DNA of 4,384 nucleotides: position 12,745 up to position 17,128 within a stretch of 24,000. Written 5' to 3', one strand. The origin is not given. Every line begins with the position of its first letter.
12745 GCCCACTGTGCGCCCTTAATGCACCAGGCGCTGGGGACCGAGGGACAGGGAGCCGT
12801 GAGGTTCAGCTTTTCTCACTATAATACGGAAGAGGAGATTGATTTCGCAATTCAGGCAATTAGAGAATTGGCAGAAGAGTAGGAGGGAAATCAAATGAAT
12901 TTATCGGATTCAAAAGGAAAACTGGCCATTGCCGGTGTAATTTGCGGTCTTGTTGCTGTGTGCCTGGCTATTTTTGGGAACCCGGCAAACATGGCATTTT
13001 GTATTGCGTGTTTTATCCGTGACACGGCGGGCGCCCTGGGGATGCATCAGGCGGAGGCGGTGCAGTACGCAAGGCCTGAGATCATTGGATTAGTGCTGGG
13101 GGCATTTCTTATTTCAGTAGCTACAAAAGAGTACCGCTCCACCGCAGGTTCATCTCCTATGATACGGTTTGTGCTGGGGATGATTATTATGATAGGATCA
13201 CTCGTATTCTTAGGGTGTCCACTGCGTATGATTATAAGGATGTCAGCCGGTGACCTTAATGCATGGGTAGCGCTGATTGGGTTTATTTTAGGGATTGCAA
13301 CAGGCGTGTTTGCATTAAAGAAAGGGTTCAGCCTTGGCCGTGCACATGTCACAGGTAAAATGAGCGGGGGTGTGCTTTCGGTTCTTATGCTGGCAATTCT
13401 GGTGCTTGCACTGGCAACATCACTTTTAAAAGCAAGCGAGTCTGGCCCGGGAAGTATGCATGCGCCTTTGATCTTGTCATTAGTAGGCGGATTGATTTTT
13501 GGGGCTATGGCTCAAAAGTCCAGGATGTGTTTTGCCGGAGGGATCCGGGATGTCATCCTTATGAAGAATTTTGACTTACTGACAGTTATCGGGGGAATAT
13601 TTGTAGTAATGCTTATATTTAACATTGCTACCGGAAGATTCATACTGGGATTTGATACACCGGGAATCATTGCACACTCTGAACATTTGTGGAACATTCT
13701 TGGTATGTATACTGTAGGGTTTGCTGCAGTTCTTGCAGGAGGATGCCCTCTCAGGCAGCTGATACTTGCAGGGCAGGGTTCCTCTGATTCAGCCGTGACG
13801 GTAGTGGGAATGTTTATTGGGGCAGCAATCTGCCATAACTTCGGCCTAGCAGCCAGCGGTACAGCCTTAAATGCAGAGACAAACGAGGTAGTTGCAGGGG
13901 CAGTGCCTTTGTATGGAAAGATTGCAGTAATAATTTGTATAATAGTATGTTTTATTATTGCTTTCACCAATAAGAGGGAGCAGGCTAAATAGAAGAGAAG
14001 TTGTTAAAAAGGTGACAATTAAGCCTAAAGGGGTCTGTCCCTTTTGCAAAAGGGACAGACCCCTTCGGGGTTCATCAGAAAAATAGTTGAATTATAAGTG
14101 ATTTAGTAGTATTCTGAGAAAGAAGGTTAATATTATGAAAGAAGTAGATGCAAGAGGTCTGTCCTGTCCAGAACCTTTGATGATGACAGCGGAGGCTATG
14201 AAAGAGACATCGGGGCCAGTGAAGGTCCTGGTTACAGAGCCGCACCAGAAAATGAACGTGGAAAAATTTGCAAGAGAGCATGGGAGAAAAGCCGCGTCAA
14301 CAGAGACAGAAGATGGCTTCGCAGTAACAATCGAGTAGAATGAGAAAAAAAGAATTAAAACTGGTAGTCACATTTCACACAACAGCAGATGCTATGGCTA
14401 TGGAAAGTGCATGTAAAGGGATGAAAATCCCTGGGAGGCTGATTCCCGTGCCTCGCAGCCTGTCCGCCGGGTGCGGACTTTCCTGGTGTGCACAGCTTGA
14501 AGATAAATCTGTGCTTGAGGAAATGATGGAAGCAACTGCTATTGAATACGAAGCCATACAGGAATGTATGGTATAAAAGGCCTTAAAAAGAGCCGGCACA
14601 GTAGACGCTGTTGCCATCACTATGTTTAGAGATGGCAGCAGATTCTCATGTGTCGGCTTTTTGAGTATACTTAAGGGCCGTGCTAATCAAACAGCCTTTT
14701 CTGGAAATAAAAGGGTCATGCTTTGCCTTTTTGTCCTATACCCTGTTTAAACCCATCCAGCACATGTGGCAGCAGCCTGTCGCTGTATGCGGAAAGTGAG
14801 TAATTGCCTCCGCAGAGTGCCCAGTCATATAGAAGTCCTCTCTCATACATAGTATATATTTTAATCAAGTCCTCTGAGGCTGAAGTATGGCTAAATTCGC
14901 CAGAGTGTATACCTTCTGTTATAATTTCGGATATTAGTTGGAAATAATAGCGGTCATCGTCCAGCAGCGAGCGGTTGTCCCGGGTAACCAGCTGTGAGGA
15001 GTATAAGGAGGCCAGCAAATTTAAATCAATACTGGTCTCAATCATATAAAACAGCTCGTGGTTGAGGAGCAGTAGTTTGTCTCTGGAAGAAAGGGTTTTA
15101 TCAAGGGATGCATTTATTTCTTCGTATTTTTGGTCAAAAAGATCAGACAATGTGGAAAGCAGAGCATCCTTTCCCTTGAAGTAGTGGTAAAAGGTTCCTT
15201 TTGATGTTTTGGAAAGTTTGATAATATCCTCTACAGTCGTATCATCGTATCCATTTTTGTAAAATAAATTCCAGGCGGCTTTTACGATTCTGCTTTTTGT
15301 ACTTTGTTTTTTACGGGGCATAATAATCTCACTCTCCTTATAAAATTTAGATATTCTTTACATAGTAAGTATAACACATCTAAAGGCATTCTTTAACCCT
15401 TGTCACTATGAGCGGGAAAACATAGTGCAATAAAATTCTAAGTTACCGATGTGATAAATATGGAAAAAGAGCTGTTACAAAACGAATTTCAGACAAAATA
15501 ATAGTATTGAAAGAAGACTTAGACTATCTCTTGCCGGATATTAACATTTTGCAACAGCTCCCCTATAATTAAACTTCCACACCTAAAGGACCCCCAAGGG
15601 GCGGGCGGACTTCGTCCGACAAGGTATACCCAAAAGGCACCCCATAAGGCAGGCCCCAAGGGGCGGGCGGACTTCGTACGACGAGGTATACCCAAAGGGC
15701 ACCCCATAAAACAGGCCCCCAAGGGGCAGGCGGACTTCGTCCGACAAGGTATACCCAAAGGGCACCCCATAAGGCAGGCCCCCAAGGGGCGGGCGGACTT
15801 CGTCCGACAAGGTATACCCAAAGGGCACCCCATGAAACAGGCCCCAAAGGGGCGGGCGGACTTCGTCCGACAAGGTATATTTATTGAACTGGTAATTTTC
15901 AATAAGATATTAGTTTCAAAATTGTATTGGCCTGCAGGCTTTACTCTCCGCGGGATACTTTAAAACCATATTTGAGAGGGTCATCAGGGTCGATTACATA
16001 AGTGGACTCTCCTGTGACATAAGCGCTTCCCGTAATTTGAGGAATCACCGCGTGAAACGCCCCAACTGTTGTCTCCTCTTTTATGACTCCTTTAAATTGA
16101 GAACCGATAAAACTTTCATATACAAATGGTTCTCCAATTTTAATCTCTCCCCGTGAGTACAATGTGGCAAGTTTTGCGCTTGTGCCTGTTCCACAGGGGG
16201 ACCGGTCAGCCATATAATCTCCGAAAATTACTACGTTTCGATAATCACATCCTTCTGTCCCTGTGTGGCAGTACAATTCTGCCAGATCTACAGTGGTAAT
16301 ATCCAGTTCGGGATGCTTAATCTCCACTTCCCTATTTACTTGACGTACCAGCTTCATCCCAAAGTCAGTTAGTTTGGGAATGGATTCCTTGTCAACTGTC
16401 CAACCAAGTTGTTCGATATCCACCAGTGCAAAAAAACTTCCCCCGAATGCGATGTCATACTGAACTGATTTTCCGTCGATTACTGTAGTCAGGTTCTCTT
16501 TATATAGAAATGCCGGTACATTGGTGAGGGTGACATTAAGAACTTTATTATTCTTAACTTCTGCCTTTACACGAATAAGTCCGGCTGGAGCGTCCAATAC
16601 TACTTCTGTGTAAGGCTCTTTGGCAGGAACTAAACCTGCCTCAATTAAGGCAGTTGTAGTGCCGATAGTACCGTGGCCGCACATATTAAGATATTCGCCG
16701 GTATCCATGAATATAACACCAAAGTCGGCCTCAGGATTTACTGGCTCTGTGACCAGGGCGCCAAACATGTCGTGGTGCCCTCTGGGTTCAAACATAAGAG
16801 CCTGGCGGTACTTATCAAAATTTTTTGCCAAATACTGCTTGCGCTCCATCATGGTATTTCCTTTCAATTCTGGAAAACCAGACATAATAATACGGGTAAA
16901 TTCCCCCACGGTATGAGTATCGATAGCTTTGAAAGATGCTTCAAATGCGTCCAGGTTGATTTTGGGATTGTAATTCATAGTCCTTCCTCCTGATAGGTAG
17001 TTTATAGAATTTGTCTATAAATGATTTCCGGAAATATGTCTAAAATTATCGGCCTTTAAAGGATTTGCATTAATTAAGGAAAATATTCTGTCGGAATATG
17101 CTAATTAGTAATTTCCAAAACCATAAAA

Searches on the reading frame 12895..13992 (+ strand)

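Call 7: search_protein_families(library=pfam, proteins=[window:12895-13992:+])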
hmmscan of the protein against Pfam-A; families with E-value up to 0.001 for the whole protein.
window:12895-13992:+ (365 aa): 1 family
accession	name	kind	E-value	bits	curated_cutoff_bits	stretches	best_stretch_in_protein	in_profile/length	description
PF04143.19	Sulf_transp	-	7.3e-21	75.5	27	2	208-358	1-150/310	Sulphur transport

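Call 72: search_protein_families(library=ncbifam, proteins=[window:12895-13992:+], max_evalue=1e-10)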
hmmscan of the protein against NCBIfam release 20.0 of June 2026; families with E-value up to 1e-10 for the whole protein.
window:12895-13992:+ (365 aa): 1 family
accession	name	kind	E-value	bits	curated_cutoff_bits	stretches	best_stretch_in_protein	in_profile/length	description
TIGR04112.1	seleno_YedE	equivalog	7.1e-140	466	200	1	10-357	2-337/337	YedE family putative selenium transporter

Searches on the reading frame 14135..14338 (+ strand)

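Call 61: search_protein_families(library=pfam, proteins=[window:14135-14338:+], max_evalue=0.01)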
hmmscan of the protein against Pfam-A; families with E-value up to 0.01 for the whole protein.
window:14135-14338:+ (67 aa): 1 family
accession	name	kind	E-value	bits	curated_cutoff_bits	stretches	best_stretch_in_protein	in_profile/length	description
PF01206.22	TusA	-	8.6e-15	54.8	28.6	1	2-66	1-68/70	Sulfurtransferase TusA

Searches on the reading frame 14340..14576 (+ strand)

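Call 61: search_protein_families(library=pfam, proteins=[window:14340-14576:+], max_evalue=0.01)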
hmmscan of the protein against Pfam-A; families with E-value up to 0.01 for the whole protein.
window:14340-14576:+ (78 aa): 1 family
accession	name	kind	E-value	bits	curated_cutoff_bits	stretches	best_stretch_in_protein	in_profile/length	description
PF11823.13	Se_S_carrier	-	8e-25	86.6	25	1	7-73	1-67/69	Putative Se/S carrier protein-like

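Call 72: search_protein_families(library=ncbifam, proteins=[window:14340-14576:+], max_evalue=1e-10)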
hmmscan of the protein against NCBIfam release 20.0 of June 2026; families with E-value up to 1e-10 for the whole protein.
window:14340-14576:+ (78 aa): 0 families

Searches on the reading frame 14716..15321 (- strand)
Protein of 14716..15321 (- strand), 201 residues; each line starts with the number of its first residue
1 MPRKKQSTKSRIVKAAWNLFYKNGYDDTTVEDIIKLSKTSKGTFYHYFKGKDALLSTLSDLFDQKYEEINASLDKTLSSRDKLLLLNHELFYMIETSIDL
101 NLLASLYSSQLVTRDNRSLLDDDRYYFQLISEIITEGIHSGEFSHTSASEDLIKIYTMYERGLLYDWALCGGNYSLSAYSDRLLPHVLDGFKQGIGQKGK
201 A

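Call 7: search_protein_families(library=pfam, proteins=[window:14716-15321:-])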
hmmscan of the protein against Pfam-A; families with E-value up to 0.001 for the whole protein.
window:14716-15321:- (201 aa): 2 families
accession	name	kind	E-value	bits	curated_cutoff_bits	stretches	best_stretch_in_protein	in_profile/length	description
PF00440.29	TetR_N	-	6e-16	58.4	24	1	12-56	1-45/47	Bacterial regulatory proteins, tetR family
PF08359.16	TetR_C_4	-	0.00043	20.9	21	1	66-150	9-93/133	YsiA-like protein, C-terminal region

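Call 72: search_protein_families(library=ncbifam, proteins=[window:14716-15321:-], max_evalue=1e-10)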
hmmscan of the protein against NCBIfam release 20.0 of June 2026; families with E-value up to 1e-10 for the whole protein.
window:14716-15321:- (201 aa): 4 families
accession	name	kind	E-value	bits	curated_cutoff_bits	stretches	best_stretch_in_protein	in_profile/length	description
NF053878.1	FATransRegFadRBac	equivalog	2.2e-16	60.2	200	1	10-191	6-188/190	fatty acid metabolism transcriptional regulator FadR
NF051852.1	efflux_TF_MtrR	exception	2.3e-11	43.9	280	1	6-191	9-201/205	multidrug efflux system transcriptional repressor MtrR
NF037937.1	septum_RefZ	equivalog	6.5e-11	42.5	180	0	9-146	1-141/195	forespore capture DNA-binding protein RefZ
NF041196.1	ScbR_bind_reg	equivalog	7.9e-11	42.5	150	1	7-154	6-152/191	ScbR family autoregulator-binding transcription factor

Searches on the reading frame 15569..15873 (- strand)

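Call 61: search_protein_families(library=pfam, proteins=[window:15569-15847:-, window:15583-15873:-], max_evalue=0.01)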
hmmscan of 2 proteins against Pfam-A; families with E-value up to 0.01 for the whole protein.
window:15569-15847:- (92 aa): 1 family
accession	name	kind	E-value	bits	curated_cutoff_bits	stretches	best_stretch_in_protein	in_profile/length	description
PF15055.12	DMAC1_Dmo2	-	0.0063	17.1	27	0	29-51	17-39/47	DMAC1/Dmo2-like domain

window:15583-15873:- (96 aa): 1 family
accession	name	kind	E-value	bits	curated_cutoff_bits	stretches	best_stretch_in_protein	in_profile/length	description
PF08132.16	AdoMetDC_leader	-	0.0025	18.1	25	0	12-31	16-33/51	S-adenosyl-l-methionine decarboxylase leader peptide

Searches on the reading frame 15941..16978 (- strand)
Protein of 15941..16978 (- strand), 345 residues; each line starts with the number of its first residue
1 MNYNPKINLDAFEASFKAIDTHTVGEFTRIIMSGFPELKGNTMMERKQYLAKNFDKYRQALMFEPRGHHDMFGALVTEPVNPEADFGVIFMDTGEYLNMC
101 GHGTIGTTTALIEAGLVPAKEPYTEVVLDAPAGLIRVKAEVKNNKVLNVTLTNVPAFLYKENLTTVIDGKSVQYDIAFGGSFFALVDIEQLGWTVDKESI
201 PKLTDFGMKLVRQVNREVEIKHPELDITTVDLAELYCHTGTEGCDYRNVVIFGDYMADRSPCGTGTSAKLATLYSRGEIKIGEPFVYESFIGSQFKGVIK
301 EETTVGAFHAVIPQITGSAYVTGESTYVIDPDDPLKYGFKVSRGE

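Call 7: search_protein_families(library=pfam, proteins=[window:15941-16978:-])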
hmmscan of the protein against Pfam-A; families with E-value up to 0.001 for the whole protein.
window:15941-16978:- (345 aa): 2 families
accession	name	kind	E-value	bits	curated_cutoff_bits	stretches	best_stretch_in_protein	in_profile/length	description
PF05544.16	Pro_racemase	-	2.5e-116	388.7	27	1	19-340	2-325/325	Proline racemase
PF02567.21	PhzC-PhzF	-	6.5e-07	29.6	27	1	77-160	44-123/281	Phenazine biosynthesis-like protein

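Call 45: find_encoding_contigs(protein=window:15941-16978:-, flank=2500, max_places=10)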
Protein window:15941-16978:- (345 aa): 22 contigs read that carry it; 10 places shown.
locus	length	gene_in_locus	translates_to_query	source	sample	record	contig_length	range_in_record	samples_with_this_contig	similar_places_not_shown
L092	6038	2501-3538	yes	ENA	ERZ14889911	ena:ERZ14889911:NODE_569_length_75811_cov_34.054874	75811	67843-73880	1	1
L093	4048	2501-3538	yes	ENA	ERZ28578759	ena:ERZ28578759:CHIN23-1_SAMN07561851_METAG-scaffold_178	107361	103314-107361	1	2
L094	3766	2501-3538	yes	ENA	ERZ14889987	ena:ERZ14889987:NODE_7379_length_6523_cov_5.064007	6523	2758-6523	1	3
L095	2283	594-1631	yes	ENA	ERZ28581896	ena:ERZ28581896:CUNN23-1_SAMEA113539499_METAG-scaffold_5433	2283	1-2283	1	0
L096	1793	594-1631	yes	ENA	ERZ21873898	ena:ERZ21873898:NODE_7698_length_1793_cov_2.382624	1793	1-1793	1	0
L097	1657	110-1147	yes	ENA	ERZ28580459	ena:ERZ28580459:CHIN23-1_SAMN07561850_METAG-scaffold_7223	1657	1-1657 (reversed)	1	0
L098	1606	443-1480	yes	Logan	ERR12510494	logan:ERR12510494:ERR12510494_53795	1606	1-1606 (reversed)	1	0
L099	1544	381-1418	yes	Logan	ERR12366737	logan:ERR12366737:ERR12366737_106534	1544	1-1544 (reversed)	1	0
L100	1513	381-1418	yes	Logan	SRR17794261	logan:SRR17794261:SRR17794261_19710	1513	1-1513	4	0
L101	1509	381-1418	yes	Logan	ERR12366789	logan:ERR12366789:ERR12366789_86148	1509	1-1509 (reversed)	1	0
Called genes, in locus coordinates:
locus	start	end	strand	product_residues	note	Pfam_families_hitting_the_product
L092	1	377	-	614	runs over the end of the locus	PF09338:Gly_reductase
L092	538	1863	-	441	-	PF13375:RnfC_N, PF01512:Complex1_51K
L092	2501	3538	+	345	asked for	PF05544:Pro_racemase, PF02567:PhzC-PhzF (weak)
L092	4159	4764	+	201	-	PF00440:TetR_N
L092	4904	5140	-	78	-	PF11823:Se_S_carrier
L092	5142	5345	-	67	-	PF01206:TusA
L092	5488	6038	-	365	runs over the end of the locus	PF04143:Sulf_transp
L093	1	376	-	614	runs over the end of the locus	PF09338:Gly_reductase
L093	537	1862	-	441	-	PF13375:RnfC_N, PF01512:Complex1_51K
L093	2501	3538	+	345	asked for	PF05544:Pro_racemase, PF02567:PhzC-PhzF (weak)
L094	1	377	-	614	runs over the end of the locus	PF09338:Gly_reductase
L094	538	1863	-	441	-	PF13375:RnfC_N, PF01512:Complex1_51K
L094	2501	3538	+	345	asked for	PF05544:Pro_racemase, PF02567:PhzC-PhzF (weak)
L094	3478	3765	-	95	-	?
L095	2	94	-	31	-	?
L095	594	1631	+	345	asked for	PF05544:Pro_racemase, PF02567:PhzC-PhzF (weak)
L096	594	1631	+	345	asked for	PF05544:Pro_racemase, PF02567:PhzC-PhzF (weak)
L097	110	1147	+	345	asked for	PF05544:Pro_racemase, PF02567:PhzC-PhzF (weak)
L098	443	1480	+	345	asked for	PF05544:Pro_racemase, PF02567:PhzC-PhzF (weak)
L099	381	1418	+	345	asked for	PF05544:Pro_racemase, PF02567:PhzC-PhzF (weak)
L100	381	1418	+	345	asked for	PF05544:Pro_racemase, PF02567:PhzC-PhzF (weak)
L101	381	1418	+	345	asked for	PF05544:Pro_racemase, PF02567:PhzC-PhzF (weak)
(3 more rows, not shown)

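Call 72: search_protein_families(library=ncbifam, proteins=[window:15941-16978:-], max_evalue=1e-10)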
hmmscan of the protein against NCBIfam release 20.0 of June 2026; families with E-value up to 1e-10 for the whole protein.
window:15941-16978:- (345 aa): 6 families
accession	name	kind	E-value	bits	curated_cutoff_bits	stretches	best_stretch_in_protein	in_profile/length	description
NF010576.0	PRK13969.1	equivalog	8.2e-140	465.5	556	1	14-340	5-333/335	proline racemase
NF010578.0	PRK13971.1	equivalog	5.9e-98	328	376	1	14-341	4-332/333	4-hydroxyproline epimerase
NF045511.1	TransHydProDhtase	equivalog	2.5e-96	322.7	540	1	13-341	4-334/335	trans-3-hydroxy-L-proline dehydratase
NF052296.1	HdxProlEpimProt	equivalog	3.7e-71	240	450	1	17-339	2-308/309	4-hydroxyproline epimerase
NF047722.1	T3LHypDht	equivalog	4.1e-70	236.5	550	1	17-342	8-336/341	trans-3-hydroxy-L-proline dehydratase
NF010577.0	PRK13970.1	equivalog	1.5e-58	198.6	442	1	17-339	6-309/311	4-hydroxyproline epimerase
